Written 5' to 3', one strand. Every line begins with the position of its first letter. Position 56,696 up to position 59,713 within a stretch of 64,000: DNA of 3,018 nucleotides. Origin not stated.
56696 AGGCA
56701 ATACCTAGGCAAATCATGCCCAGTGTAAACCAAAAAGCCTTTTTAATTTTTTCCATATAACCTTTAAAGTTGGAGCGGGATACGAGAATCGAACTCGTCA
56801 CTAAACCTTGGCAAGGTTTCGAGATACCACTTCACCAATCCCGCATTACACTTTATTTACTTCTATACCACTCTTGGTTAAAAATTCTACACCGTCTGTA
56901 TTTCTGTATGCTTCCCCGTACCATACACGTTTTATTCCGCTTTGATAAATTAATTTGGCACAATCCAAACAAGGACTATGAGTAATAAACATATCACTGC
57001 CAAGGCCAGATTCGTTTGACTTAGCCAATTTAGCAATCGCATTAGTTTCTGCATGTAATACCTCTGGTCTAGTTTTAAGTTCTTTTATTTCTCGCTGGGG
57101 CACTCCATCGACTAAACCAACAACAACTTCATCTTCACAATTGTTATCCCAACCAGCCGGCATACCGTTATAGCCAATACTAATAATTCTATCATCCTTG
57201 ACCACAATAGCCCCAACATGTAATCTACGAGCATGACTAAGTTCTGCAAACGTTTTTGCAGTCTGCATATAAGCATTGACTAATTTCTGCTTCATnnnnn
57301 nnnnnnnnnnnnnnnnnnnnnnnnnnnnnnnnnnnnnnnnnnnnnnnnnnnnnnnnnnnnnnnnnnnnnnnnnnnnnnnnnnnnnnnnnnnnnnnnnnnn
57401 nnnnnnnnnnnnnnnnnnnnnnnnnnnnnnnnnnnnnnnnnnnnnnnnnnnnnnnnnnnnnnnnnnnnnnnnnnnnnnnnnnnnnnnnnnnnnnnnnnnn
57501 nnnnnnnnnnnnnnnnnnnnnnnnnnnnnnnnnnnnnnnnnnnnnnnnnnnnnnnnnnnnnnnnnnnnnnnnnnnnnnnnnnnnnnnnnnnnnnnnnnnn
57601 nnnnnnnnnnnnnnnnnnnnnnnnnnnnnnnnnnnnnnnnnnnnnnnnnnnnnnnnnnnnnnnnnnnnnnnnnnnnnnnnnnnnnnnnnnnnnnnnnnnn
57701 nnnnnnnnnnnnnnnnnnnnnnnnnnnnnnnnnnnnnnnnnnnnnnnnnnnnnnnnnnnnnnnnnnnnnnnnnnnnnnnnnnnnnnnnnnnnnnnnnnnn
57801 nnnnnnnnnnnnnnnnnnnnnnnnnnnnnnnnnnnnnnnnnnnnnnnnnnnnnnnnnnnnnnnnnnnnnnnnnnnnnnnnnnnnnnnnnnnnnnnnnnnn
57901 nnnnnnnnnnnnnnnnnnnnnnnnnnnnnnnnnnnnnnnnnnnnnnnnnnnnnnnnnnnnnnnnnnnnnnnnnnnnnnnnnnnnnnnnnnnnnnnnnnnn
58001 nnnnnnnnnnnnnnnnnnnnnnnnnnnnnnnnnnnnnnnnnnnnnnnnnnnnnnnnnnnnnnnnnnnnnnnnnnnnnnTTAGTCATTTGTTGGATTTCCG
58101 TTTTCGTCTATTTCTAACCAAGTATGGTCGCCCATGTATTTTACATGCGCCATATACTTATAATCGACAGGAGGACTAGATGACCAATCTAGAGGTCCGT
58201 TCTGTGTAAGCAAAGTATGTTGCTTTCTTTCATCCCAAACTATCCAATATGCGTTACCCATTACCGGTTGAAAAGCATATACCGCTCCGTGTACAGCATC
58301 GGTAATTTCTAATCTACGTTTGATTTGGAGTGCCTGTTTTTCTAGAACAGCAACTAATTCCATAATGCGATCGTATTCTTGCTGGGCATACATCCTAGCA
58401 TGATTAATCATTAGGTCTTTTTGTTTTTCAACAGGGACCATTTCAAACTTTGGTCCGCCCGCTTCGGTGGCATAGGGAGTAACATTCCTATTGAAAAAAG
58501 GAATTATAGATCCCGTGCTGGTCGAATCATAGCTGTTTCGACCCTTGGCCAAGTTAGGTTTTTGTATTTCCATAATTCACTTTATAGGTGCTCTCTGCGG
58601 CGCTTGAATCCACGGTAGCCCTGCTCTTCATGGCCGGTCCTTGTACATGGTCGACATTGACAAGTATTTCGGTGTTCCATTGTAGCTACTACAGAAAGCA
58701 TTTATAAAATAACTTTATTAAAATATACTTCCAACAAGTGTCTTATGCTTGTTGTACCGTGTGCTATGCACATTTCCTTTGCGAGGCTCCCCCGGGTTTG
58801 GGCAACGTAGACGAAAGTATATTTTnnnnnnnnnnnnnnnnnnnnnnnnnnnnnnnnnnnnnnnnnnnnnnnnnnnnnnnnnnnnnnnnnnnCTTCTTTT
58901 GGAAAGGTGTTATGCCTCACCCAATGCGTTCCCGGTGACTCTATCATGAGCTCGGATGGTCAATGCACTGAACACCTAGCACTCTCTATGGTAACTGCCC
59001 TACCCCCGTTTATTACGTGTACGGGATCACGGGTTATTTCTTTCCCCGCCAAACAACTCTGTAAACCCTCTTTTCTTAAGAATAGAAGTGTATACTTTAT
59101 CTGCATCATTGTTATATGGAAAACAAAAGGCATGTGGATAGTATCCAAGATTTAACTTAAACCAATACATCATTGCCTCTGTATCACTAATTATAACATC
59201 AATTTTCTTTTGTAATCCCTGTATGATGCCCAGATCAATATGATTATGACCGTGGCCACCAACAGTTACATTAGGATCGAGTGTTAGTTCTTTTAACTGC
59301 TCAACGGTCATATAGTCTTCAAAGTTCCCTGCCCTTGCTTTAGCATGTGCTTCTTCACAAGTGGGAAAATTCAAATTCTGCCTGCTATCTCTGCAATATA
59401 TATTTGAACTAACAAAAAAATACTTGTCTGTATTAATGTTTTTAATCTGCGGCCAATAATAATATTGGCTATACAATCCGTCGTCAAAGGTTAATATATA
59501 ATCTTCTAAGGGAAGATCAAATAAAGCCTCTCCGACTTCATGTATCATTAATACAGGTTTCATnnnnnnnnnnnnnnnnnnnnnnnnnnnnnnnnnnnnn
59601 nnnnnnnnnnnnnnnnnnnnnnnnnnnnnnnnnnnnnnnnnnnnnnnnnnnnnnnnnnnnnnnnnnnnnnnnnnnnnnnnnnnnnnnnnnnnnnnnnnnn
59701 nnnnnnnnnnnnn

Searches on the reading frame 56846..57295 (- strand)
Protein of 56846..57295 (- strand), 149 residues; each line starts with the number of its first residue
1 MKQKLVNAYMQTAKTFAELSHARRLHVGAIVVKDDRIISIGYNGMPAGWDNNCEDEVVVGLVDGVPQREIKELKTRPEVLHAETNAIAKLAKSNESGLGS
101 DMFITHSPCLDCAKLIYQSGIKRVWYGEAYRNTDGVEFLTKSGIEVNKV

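Call 49: search_protein_families(library=pfam, proteins=[window:56846-57295:-], max_evalue=0.01)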
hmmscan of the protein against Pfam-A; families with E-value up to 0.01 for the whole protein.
window:56846-57295:- (149 aa): 5 families
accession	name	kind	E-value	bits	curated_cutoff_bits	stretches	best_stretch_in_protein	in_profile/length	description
PF00383.29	dCMP_cyt_deam_1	-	1.1e-22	80.3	25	1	7-127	5-101/102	Cytidine and deoxycytidylate deaminase zinc-binding region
PF14437.12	MafB19-deam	-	4.3e-14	53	27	1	8-133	6-106/142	MafB19-like deaminase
PF14439.12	Bd3614-deam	-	0.00017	22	38.5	1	78-130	33-88/113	Bd3614-like deaminase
PF08210.17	APOBEC_N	-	0.0028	18.2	25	0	75-118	41-87/170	APOBEC-like N-terminal domain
PF18750.7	SNAD4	-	0.0057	17.1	27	1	77-118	29-73/130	Secreted Novel AID/APOBEC-like Deaminase 4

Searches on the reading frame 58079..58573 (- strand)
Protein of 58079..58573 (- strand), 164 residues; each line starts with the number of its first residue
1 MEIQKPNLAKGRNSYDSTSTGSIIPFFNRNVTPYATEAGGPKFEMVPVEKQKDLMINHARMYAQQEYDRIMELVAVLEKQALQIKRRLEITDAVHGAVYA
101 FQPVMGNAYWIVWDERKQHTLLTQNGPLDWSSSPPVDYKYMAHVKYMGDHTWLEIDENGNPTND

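Call 49: search_protein_families(library=pfam, proteins=[window:58079-58573:-], max_evalue=0.01)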
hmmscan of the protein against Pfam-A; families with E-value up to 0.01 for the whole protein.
window:58079-58573:- (164 aa): 1 family
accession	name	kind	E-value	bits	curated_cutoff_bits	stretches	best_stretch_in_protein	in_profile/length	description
PF10504.14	DUF2452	-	0.0046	16.9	25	1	32-157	17-139/156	Protein of unknown function (DUF2452)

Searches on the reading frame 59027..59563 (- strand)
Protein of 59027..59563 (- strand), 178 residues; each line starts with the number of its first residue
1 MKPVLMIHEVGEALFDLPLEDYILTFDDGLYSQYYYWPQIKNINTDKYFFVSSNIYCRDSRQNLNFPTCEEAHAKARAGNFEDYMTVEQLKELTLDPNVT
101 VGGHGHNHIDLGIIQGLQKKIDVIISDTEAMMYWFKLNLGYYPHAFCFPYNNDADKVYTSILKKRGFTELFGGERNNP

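Call 49: search_protein_families(library=pfam, proteins=[window:59027-59563:-], max_evalue=0.01)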
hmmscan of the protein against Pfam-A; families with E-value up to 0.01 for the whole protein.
window:59027-59563:- (178 aa): 1 family
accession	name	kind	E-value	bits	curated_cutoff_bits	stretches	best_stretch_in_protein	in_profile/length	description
PF01522.26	Polysacc_deac_1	-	0.00057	20.3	23.1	1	23-168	10-122/124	Polysaccharide deacetylase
